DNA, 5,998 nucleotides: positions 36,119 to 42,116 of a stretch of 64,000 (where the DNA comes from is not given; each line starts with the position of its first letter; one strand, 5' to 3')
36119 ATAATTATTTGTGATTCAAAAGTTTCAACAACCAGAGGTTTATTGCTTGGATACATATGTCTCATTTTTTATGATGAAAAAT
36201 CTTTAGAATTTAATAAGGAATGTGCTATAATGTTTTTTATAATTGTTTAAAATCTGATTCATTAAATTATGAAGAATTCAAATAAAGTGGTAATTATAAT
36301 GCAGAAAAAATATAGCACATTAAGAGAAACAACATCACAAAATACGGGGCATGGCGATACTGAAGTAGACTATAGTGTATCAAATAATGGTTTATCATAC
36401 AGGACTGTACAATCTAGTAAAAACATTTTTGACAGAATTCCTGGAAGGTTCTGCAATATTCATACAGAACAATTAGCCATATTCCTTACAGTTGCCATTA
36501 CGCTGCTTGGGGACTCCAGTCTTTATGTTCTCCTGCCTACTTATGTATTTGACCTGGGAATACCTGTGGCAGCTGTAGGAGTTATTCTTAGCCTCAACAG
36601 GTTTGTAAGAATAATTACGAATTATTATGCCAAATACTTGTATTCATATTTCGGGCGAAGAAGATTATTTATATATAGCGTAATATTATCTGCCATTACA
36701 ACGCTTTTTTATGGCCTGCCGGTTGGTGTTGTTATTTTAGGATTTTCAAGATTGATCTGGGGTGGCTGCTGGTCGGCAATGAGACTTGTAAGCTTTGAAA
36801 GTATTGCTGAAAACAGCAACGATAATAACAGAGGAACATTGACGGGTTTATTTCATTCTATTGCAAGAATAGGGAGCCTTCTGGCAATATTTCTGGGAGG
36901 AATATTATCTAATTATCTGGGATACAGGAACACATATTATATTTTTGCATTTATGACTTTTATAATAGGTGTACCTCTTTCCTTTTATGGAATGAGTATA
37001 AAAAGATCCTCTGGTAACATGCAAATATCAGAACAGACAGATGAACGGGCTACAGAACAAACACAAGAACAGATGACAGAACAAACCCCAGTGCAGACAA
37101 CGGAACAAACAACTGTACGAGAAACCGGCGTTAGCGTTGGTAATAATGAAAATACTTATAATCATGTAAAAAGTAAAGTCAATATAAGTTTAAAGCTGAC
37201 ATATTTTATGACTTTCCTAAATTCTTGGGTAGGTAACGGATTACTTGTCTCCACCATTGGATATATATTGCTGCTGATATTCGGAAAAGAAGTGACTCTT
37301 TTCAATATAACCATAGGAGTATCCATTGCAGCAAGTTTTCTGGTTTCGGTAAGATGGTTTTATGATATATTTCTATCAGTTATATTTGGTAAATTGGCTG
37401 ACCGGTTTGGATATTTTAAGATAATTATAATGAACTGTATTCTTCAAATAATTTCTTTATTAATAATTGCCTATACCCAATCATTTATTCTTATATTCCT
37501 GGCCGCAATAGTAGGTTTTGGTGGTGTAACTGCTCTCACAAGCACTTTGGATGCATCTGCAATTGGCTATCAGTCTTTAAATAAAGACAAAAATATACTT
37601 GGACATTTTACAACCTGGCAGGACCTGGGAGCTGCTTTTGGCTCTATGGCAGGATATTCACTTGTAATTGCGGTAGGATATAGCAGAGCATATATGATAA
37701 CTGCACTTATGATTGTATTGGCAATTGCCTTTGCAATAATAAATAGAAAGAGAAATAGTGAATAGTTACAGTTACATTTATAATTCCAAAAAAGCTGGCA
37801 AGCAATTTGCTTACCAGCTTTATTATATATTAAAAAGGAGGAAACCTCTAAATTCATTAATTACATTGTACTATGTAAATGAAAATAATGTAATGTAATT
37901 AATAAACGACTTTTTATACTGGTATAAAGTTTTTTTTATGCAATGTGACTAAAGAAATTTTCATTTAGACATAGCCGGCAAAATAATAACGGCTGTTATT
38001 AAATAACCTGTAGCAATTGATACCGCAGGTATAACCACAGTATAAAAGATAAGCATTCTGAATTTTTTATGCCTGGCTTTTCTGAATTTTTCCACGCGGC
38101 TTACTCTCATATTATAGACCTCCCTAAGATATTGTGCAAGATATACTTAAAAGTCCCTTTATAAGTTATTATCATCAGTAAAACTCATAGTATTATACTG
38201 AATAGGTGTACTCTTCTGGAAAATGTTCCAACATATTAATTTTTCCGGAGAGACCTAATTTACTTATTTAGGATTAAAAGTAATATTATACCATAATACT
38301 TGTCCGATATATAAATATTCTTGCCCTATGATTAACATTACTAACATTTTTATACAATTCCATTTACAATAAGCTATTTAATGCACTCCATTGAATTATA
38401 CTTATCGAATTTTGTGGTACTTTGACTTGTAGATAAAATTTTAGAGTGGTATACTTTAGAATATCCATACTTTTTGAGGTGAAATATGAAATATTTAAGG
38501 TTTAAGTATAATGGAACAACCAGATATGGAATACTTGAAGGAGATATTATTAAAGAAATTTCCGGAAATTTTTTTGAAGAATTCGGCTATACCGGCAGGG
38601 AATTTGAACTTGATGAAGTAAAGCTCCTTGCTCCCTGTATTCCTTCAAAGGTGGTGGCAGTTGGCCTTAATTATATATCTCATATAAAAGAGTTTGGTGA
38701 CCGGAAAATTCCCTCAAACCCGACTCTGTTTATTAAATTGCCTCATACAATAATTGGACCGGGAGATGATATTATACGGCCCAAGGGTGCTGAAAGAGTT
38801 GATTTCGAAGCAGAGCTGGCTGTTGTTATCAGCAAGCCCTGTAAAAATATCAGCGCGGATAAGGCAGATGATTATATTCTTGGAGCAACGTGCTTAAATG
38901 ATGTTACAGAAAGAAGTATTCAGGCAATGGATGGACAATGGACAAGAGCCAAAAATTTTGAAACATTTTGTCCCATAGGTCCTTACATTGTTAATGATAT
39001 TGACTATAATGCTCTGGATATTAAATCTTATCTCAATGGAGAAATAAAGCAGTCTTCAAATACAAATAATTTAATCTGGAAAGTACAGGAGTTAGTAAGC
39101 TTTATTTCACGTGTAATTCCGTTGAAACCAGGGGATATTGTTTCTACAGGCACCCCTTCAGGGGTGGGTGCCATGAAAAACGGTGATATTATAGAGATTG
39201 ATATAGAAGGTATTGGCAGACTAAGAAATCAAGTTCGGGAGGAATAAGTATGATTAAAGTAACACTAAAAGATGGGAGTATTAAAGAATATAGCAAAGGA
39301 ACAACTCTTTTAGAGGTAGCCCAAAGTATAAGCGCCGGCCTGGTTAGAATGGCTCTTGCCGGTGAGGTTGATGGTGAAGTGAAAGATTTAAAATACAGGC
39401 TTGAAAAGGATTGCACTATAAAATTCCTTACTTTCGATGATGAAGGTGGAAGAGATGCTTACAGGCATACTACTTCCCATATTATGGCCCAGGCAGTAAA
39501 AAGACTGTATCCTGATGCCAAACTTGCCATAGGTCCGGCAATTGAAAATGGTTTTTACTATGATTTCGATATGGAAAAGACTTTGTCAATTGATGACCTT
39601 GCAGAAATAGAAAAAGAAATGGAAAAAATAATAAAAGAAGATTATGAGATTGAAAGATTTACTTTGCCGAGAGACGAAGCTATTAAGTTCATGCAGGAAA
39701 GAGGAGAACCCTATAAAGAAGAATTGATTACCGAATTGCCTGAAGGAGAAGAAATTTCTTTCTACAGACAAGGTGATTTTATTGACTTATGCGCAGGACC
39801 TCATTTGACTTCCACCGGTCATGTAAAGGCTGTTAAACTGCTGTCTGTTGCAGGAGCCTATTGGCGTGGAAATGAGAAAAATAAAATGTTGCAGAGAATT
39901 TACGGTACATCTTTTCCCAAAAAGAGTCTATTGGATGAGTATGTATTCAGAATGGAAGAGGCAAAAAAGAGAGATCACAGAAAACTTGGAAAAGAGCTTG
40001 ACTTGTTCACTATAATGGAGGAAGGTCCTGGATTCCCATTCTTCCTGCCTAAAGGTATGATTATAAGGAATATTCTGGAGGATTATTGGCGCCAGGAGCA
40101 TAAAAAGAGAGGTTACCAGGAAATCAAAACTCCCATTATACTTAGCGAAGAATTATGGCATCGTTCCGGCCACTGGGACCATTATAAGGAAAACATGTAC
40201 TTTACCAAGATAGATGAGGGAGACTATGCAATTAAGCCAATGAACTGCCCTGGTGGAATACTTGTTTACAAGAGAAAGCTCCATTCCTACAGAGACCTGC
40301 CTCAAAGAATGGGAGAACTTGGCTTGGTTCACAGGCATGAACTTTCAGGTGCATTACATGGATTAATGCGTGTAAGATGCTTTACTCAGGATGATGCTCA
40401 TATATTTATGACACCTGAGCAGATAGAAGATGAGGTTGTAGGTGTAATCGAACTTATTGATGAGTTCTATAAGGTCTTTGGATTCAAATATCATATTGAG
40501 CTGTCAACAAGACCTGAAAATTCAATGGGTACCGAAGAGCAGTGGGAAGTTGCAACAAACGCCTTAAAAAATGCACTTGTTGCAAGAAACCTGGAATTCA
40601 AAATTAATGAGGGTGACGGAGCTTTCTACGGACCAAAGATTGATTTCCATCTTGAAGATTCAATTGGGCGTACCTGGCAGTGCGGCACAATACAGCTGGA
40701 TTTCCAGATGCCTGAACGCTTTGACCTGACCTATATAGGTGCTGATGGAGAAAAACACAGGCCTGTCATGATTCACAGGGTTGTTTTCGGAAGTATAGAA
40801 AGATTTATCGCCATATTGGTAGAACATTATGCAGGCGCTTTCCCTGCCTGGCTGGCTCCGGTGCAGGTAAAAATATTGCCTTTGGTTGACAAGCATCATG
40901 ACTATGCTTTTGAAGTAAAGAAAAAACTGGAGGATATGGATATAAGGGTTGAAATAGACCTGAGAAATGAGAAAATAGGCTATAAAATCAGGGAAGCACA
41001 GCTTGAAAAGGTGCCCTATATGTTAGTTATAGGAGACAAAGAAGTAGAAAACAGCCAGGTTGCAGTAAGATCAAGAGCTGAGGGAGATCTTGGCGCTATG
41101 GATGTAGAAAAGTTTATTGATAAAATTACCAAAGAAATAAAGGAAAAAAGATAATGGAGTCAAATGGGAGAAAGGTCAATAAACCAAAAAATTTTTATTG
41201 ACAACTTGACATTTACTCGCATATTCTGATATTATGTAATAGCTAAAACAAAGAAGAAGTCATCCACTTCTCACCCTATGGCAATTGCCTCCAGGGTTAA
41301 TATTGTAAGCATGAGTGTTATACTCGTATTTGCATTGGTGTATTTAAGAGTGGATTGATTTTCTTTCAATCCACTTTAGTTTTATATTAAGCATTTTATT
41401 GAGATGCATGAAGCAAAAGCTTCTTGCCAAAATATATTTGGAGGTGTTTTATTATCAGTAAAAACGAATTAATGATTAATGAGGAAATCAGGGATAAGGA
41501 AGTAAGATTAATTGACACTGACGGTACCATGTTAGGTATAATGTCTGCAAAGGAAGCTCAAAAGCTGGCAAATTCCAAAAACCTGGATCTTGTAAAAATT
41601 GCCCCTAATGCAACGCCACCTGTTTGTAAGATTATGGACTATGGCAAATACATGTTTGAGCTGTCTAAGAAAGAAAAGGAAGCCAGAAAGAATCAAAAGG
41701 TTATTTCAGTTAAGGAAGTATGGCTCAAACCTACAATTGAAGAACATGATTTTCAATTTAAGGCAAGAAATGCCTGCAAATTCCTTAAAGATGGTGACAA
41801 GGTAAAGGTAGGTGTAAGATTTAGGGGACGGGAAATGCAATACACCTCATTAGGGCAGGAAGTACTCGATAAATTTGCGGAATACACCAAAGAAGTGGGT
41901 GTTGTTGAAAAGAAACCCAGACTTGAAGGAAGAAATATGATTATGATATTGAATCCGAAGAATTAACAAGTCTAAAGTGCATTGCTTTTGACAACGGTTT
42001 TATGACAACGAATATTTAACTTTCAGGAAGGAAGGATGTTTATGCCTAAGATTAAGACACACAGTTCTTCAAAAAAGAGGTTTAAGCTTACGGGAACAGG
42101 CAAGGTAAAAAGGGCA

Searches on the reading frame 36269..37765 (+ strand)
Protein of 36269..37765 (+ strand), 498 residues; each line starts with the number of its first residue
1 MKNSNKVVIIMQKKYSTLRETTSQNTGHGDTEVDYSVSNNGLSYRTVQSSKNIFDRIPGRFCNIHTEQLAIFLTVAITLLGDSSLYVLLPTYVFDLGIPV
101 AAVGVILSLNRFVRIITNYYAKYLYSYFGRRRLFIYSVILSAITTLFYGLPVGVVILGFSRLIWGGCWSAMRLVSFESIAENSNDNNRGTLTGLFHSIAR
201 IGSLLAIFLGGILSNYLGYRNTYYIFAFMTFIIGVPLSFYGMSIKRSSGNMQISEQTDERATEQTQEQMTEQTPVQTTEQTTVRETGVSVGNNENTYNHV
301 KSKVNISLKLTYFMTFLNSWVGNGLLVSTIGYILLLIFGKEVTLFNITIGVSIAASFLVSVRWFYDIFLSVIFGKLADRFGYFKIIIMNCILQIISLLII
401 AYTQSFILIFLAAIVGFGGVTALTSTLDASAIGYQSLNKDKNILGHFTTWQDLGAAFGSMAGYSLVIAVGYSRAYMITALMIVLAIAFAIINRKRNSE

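Call 65: search_protein_families(library=pfam, proteins=[window:36269-37765:+], max_evalue=0.00001)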
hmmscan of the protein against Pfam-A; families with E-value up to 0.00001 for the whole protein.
window:36269-37765:+ (498 aa): 2 families
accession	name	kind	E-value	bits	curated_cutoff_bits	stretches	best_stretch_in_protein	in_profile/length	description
PF07690.21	MFS_1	-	3.8e-32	112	33.4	2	71-423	1-314/347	Major Facilitator Superfamily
PF00083.30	Sugar_tr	-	5.3e-17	62.3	22.3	1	102-320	47-263/452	Sugar (and other) transporter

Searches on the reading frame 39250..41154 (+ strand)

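Call 15: search_protein_families(library=pfam, proteins=[window:39250-41154:+], max_evalue=0.001)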
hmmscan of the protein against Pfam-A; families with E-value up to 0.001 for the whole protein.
window:39250-41154:+ (634 aa): 4 families
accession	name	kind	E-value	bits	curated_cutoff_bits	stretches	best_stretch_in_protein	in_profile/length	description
PF00587.30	tRNA-synt_2b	-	2.4e-48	165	29.3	1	320-527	4-179/179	tRNA synthetase class II core domain (G, H, P, S and T)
PF03129.25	HGTP_anticodon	-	2.8e-26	91.9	21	1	539-628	1-93/94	Anticodon binding domain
PF07973.19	tRNA_SAD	-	7.4e-17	61.5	24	1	169-218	1-44/44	Threonyl and Alanyl tRNA synthetase second additional domain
PF02824.27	TGS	-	7.6e-13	48.7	22.2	1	2-61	1-60/60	TGS domain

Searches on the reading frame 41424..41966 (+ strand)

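Call 15: search_protein_families(library=pfam, proteins=[window:41424-41966:+], max_evalue=0.001)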
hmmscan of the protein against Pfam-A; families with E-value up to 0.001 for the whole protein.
window:41424-41966:+ (180 aa): 2 families
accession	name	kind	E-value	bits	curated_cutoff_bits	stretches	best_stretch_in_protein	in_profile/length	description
PF00707.27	IF3_C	-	1.7e-36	124.5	34.8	1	94-179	1-86/86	Translation initiation factor IF-3, C-terminal domain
PF05198.21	IF3_N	-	8.4e-34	116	26.9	1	18-87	1-70/70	Translation initiation factor IF-3, N-terminal domain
